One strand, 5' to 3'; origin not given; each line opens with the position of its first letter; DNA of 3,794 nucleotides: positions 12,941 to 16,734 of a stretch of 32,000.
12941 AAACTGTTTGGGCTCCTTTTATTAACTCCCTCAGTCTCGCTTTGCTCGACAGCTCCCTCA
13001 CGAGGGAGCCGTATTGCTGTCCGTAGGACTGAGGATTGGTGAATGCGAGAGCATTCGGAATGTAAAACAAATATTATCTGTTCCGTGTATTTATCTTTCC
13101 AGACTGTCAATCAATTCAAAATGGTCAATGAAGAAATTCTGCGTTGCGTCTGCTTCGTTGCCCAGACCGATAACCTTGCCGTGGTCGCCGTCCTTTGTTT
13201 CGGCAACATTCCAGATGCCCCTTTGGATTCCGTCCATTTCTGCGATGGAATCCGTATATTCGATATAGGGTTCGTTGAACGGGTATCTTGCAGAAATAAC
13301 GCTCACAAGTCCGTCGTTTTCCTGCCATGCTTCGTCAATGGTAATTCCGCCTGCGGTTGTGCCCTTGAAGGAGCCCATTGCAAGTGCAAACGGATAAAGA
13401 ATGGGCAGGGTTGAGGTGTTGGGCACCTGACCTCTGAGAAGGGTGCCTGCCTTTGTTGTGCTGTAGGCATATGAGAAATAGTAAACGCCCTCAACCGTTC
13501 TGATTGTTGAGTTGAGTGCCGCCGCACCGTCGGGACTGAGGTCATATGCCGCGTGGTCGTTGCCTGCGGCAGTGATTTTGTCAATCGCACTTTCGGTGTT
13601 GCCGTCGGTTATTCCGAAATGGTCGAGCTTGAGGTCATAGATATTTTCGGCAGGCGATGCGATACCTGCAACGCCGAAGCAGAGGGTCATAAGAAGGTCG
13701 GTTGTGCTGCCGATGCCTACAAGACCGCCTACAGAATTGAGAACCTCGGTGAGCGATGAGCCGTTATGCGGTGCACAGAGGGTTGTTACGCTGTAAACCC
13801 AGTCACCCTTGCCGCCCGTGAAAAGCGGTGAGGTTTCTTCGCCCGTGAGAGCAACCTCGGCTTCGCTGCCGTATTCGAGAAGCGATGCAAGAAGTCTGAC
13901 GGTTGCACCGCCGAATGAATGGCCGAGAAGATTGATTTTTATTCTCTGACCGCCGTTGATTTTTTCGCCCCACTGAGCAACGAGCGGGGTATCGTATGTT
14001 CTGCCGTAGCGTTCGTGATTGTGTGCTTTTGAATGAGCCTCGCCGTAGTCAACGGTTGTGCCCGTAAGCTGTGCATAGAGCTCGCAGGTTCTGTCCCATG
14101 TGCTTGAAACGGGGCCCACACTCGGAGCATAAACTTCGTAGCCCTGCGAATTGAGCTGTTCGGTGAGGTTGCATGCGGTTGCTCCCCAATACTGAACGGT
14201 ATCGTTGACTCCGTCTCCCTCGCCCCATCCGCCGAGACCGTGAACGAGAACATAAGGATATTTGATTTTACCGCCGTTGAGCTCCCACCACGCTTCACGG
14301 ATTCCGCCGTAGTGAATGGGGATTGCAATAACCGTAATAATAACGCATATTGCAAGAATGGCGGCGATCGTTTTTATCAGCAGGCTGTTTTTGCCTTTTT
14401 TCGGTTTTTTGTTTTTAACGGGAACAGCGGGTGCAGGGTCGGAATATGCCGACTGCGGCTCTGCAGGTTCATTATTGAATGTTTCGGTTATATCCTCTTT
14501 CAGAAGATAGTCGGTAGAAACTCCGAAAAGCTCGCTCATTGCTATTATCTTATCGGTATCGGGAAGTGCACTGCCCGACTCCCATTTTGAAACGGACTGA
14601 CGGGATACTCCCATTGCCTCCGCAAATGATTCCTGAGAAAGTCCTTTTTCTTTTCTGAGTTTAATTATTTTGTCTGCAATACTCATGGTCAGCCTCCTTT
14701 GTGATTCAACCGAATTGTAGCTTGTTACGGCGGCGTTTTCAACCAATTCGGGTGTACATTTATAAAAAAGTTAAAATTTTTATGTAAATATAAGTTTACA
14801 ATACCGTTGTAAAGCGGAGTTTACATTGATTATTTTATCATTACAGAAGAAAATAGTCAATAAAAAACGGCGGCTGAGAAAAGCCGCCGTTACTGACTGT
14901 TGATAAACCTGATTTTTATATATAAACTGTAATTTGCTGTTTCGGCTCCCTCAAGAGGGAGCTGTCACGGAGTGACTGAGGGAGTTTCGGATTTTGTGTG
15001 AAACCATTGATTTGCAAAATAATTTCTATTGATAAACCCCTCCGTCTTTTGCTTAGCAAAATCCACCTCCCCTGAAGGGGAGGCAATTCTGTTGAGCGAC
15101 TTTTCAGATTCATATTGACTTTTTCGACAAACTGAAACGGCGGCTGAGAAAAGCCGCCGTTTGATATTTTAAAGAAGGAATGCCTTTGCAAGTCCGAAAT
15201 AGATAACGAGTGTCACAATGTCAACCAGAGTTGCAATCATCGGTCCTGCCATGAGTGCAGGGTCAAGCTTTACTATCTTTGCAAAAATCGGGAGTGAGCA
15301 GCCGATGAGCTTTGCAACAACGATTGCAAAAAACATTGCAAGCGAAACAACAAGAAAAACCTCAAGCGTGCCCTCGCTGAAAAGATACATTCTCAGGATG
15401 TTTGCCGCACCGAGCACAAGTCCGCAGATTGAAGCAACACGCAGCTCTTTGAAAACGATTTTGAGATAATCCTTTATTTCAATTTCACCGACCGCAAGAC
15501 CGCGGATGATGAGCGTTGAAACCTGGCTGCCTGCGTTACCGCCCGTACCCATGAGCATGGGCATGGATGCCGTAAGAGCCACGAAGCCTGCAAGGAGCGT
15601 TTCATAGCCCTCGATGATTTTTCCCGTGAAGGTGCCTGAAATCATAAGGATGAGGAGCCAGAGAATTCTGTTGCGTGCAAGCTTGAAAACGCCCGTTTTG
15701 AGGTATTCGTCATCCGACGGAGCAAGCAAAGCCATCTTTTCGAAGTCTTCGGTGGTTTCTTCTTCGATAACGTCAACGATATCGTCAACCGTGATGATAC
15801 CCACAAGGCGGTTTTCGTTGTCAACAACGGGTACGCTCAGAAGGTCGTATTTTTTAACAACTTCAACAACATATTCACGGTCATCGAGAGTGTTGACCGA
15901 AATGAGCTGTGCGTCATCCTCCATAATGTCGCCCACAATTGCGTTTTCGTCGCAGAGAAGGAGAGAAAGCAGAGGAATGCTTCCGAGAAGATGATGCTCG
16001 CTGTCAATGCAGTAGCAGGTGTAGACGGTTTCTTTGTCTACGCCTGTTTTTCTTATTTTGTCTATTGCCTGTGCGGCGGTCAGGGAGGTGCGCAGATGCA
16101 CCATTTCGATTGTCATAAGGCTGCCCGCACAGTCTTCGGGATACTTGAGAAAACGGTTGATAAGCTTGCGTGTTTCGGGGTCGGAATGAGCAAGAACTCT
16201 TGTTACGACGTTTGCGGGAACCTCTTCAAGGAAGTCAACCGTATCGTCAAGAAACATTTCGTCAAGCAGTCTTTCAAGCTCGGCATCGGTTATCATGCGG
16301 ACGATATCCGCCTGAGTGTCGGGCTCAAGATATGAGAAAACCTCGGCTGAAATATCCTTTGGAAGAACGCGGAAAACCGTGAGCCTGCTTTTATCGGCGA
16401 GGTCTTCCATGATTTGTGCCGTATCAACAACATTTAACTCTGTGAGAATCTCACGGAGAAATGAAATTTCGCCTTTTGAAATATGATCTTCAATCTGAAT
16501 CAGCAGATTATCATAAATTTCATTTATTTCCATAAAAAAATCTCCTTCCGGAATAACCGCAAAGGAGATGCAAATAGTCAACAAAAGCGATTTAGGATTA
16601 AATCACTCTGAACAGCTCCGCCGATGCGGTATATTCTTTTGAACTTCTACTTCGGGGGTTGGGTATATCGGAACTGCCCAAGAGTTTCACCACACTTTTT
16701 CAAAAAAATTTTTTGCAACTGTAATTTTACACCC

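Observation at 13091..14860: Membrane-spanning XRE-HTH / lipase fusion with two palindromic operators in its own promoter: a candidate one-component lipid sensor-regulator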

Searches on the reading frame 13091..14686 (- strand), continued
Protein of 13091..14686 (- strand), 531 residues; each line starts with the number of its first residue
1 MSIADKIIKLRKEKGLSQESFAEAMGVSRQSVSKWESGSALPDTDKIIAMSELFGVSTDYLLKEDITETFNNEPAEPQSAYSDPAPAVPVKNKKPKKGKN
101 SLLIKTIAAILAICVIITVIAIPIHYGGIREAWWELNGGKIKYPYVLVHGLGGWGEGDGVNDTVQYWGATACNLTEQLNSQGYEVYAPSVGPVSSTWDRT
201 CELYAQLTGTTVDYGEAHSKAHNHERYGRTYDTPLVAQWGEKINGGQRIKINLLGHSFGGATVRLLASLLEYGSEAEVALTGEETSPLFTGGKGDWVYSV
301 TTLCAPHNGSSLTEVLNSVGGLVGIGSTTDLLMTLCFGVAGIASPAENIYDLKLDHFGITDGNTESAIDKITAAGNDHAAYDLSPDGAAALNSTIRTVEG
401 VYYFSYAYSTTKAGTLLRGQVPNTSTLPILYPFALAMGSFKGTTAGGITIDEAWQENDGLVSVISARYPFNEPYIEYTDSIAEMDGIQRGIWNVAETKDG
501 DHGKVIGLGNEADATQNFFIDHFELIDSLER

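Call 48: search_protein_families(library=pfam, proteins=[L052:2749-3627:+, L013:6609-7283:+], max_evalue=0.01)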
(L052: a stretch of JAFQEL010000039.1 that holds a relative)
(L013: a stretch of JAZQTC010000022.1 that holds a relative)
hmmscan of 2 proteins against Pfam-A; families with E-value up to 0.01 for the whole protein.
L052:2749-3627:+ (292 aa): 1 family
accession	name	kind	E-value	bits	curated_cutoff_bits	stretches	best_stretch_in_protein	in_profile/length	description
PF17117.11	DUF5104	-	5.5e-10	40.1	27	1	44-145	2-104/107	Domain of unknown function (DUF5104)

L013:6609-7283:+ (224 aa): 1 family
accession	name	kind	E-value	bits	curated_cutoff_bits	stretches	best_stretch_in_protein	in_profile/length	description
PF13240.11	Zn_Ribbon_1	-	0.007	16.6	25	0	28-47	1-20/23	zinc-ribbon domain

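Call 55: fold_search(model_id=the predicted structure, library=pdb)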
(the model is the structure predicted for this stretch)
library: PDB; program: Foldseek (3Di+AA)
matches with E <= 10: 791; with E <= 0.001: 54
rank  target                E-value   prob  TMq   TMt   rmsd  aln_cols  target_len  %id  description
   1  5ah1                  1.7e-33  1.00  0.64  0.79   2.5       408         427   36  Structure of EstA from Clostridium botulinum (released 2015-11-11)
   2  8yye_A                5.7e-33  1.00  0.63  0.86   3.1       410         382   35  Crystal structure of lipase CTL (Caldibacillus Thermoamylovorans) (released 2025-04-09)
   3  3umj_B                5.8e-32  1.00  0.63  0.85   3.0       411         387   34  Crystal Structure of D311E Lipase (released 2012-02-22)
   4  8yye_B                6.5e-32  1.00  0.62  0.85   3.5       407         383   36  Crystal structure of lipase CTL (Caldibacillus Thermoamylovorans) (released 2025-04-09)
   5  6ksi_A                1.0e-31  1.00  0.60  0.81   4.4       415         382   31  Staphylococcus aureus lipase - native (released 2020-04-08)
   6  6fz9                  1.8e-31  1.00  0.63  0.84   3.2       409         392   33  Crystal Structure of lipase from Geobacillus stearothermophilus T6 methanol stable variant A187F/L360F (released 2018-10-17)
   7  2w22                  2.3e-31  1.00  0.60  0.81   4.5       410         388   32  Activation Mechanism of Bacterial Thermoalkalophilic Lipases (released 2008-12-16)
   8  4fkb_A                2.4e-31  1.00  0.63  0.85   3.3       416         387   34  An Organic solvent tolerant lipase 42 (released 2013-06-19)
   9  4fmp_A                2.4e-31  1.00  0.62  0.85   3.0       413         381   33  Crystal structure of thermostable, organic-solvent tolerant lipase from Geobacillus sp. strain ARM (released 2013-07-31)
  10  4x7b                  2.7e-31  1.00  0.63  0.84   3.0       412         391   34  Crystal Structure of lipase from Geobacillus stearothermophilus T6 methanol stable variant H86Y/A269T (released 2015-06-10)
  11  8s9r_A                2.7e-31  1.00  0.59  0.81   4.3       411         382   31  SAL2, Staphylococcus aureus lipase 2 (geh, lip2), apo form (released 2024-04-10)
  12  7ey3_A                2.9e-31  1.00  0.62  0.83   3.2       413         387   32  Double cysteine mutations in T1 lipase (released 2022-12-14)
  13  6fz7                  3.0e-31  1.00  0.63  0.84   3.0       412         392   34  Crystal Structure of lipase from Geobacillus stearothermophilus T6 methanol stable variant L184F (released 2018-10-17)
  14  5ah0_B                3.0e-31  1.00  0.61  0.82   3.8       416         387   35  STRUCTURE OF LIPASE 1 FROM PELOSINUS FERMENTANS (released 2015-11-04)
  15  8s9r_B                3.2e-31  1.00  0.60  0.82   4.1       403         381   31  SAL2, Staphylococcus aureus lipase 2 (geh, lip2), apo form (released 2024-04-10)
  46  3jxb_C                1.2e-04  1.00  0.12  0.89   1.3        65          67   31  Crystal structure of the P22 c2 repressor protein in complex with synthetic operator 9C (released 2010-01-19)
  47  3jxb_D                4.3e-04  1.00  0.12  0.92   1.3        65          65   31  Crystal structure of the P22 c2 repressor protein in complex with synthetic operator 9C (released 2010-01-19)
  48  2r1j_L                4.6e-04  1.00  0.12  0.91   1.2        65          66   31  Crystal Structure of the P22 c2 Repressor protein in complex with the synthetic operator 9T (released 2008-04-29)
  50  1adr_MODEL_1_A        4.6e-04  1.00  0.12  0.77   2.8        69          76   30  DETERMINATION OF THE NUCLEAR MAGNETIC RESONANCE STRUCTURE OF THE DNA-BINDING DOMAIN OF THE P22 C2 REPRESSOR (1 (released 1994-01-31)
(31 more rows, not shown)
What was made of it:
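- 13094..14263 (-): Extracytoplasmic lipase domain, residues 142-531 (family I.5/I.6-like alpha/beta hydrolase with zinc-site motifs). Foldseek TM 0.79-0.86 to I.5/I.6 lipases (call 55).
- On XRE / Cro-C1 HTH family (Pfam HTH_3): Foldseek to P22 c2 and ImmR: TM 0.89-0.92, rmsd 1.0-1.3 A (call 55).
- On Bacterial lipase family I.5/I.6 (Pfam Lip_C): Foldseek TM 0.79-0.86 (call 55).
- Closest known: Lambdoid repressors. Same: The HTH has the same fold (rmsd 1.2-1.3 A to P22 c2, call 55).
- Foldseek matches to I.5/I.6 lipases and to P22 c2-DNA complexes (call 55).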

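Call 58: find_related_loci(query=L057:3563-5245:+, collection=metagenome_contigs, flank=1200)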
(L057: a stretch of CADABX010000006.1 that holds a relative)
Query L057:3563-5245:+ (561 aa) in metagenome_contigs; peptide patterns used: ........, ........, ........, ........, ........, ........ (x = any residue, [..] = any of these).
171 stretches matched a pattern; 22 encode a relative of the query (tblastn E <= 1e-3); 21 distinct loci.
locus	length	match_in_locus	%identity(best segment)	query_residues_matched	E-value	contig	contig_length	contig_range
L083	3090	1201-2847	64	1-561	0e+0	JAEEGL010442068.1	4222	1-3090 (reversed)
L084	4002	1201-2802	53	1-561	0e+0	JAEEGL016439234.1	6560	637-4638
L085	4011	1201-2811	55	1-561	0e+0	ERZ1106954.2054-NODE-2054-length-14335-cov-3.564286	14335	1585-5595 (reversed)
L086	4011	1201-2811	54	1-561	0e+0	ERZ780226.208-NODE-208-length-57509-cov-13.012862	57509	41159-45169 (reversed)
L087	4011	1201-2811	54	1-561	0e+0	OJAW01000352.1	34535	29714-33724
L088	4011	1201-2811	54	1-561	0e+0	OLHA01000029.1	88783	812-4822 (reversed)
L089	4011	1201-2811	54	1-561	0e+0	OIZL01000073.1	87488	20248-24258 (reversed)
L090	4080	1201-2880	91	1-561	0e+0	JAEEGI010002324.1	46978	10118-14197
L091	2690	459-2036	53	1-560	2e-174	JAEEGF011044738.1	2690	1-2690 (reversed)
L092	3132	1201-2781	51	1-558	3e-166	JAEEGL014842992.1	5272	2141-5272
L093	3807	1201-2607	51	85-560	2e-155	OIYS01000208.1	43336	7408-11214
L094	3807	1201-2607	51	85-560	2e-155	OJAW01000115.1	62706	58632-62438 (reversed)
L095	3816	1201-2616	52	85-560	8e-154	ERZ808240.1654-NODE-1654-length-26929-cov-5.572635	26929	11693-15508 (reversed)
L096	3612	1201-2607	50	85-560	2e-158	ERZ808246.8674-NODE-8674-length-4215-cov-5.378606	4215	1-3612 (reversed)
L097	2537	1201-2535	47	2-464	9e-120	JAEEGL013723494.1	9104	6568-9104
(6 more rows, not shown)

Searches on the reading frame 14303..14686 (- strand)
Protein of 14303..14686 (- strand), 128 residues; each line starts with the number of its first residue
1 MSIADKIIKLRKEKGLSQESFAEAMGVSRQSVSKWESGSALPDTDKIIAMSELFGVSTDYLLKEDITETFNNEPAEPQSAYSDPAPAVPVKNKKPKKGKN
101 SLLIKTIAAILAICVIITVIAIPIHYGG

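Call 33: find_homologous_proteins(query=window:14303-14686:-, max_evalue=1e-8)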
Query seq(128 aa) (128 aa): 894 proteins with E <= 1e-8 among 930 candidates; the best 120 are listed.
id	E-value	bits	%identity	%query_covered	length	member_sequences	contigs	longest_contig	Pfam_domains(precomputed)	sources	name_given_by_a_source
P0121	3.4e-43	165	65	100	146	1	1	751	PF12844.14,PF01381.29,PF13560.13,PF13443.13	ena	-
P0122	1.9e-42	162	65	100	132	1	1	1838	PF12844.14,PF13384.13,PF01381.29,PF04545.23,PF13560.13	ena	-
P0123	6.2e-36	141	62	100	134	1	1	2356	PF08279.19,PF12844.14,PF13384.13,PF01381.29,PF07022.20,PF13560.13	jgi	-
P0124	2.8e-34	136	54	99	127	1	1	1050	PF12844.14,PF01381.29,PF13560.13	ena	-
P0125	4.8e-34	135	60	100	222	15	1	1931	PF12844.14,PF17314.8,PF24708.1,PF01381.29,PF13560.13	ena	-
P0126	1.8e-33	133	84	54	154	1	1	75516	PF12844.14,PF01381.29,PF13560.13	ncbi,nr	ncbi:MAG: helix-turn-helix transcriptional regulator [Clostridia bacterium]|nr:helix-turn-helix tran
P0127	8.8e-32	128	55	99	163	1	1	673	PF12844.14,PF01381.29,PF13560.13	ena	-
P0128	8.9e-31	125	55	97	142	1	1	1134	PF12844.14,PF01381.29,PF07022.20,PF13560.13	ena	-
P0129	1.4e-30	124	56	99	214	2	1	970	PF12844.14,PF24708.1,PF01381.29,PF13560.13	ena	-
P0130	6.1e-30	122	74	59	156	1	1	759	PF12844.14,PF01381.29,PF07022.20,PF13560.13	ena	-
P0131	1.3e-29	121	52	100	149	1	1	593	PF12844.14,PF01381.29,PF13560.13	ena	-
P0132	5.2e-29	119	89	51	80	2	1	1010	PF12844.14,PF01381.29,PF07022.20,PF13560.13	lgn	-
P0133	5.2e-27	112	62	69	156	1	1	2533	PF12844.14,PF01381.29,PF13560.13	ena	-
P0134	7.5e-27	112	83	54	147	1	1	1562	PF12844.14,PF01381.29,PF13560.13,PF24460.2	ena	-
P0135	2.5e-26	110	79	53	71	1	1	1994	PF12844.14,PF01381.29,PF22495.3,PF07022.20,PF13560.13,PF13443.13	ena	-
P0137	2.6e-25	107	83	49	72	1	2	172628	PF12844.14,PF13384.13,PF01381.29,PF07022.20,PF13560.13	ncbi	-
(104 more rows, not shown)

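Call 36: find_encoding_contigs(protein=P0137, flank=6000, max_places=3)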
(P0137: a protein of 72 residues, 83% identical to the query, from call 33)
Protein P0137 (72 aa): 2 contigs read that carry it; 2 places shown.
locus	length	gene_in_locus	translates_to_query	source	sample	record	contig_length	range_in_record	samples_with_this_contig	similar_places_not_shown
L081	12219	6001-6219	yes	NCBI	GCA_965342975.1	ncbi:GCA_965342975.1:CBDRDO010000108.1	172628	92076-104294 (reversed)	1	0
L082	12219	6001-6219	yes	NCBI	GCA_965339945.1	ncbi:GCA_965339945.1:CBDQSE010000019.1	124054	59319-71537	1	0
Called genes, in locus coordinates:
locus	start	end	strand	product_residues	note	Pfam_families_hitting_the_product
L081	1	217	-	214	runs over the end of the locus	-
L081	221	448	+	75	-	-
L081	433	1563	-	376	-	PF04860:Phage_portal (weak)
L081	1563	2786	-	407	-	PF03237:Terminase_6N, PF04466:Terminase_3 (weak)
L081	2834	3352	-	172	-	PF03592:Terminase_2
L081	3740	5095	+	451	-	PF03448:MgtE_N, PF00571:CBS, PF01769:MgtE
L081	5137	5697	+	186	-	-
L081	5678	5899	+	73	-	-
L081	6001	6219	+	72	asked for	PF07022:Phage_CI_repr, PF12844:HTH_19, PF01381:HTH_3, PF13384:HTH_23 (faint), PF13560:HTH_31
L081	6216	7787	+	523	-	PF01381:HTH_3, PF07022:Phage_CI_repr (weak), PF12844:HTH_19, PF13560:HTH_31, PF24708:Lip_C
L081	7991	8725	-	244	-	PF04474:DUF554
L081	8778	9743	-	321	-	PF07670:Gate, PF07664:FeoB_C, PF07670:Gate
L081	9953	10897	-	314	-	PF01435:Peptidase_M48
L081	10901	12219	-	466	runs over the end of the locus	PF10412:TrwB_AAD_bind, PF12696:TraG-D_C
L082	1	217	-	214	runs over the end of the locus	-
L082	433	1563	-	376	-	PF04860:Phage_portal (weak)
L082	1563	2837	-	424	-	PF03237:Terminase_6N, PF04466:Terminase_3 (weak)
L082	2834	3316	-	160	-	PF03592:Terminase_2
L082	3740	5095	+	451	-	PF03448:MgtE_N, PF00571:CBS, PF01769:MgtE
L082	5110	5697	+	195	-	-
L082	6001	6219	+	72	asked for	PF07022:Phage_CI_repr, PF12844:HTH_19, PF01381:HTH_3, PF13384:HTH_23 (faint), PF13560:HTH_31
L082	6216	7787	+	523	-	PF01381:HTH_3, PF07022:Phage_CI_repr (weak), PF12844:HTH_19, PF13560:HTH_31, PF24708:Lip_C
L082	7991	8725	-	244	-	PF04474:DUF554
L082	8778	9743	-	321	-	PF07670:Gate, PF07664:FeoB_C, PF07670:Gate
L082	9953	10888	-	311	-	PF01435:Peptidase_M48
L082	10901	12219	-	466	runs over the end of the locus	PF10412:TrwB_AAD_bind, PF12696:TraG-D_C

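Call 48: search_protein_families(library=pfam, proteins=[L081:5137-5697:+, L081:5678-5899:+], max_evalue=0.01)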
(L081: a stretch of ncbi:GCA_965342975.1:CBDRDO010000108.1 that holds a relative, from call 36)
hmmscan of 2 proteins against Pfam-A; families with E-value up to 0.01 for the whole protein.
L081:5137-5697:+ (186 aa): 0 families

L081:5678-5899:+ (73 aa): 0 families

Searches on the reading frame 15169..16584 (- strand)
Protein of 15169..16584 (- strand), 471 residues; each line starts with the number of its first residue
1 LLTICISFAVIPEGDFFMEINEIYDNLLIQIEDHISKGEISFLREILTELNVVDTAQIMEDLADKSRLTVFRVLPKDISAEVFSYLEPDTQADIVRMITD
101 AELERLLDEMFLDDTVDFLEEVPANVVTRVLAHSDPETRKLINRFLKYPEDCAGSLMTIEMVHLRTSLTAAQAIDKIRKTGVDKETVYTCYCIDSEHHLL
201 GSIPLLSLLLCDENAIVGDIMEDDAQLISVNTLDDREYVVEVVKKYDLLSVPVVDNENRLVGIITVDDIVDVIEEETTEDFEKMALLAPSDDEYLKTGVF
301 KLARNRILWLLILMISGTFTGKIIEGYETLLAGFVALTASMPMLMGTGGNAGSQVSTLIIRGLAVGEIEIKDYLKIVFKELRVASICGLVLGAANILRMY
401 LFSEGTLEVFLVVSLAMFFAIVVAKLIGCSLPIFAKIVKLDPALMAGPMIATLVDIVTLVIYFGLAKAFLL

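Call 10: search_protein_families(library=pfam, proteins=[window:15169-16584:-], max_evalue=0.001)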
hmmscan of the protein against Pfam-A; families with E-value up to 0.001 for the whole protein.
window:15169-16584:- (471 aa): 3 families
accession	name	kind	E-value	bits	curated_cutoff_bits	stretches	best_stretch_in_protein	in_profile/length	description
PF01769.21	MgtE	-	1.9e-38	132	27.6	1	341-465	1-125/125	Divalent cation transporter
PF03448.22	MgtE_N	-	2.2e-27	96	25.9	1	50-151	1-102/102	MgtE intracellular N domain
PF00571.33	CBS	-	2.8e-10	40.8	24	1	217-274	1-56/57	CBS domain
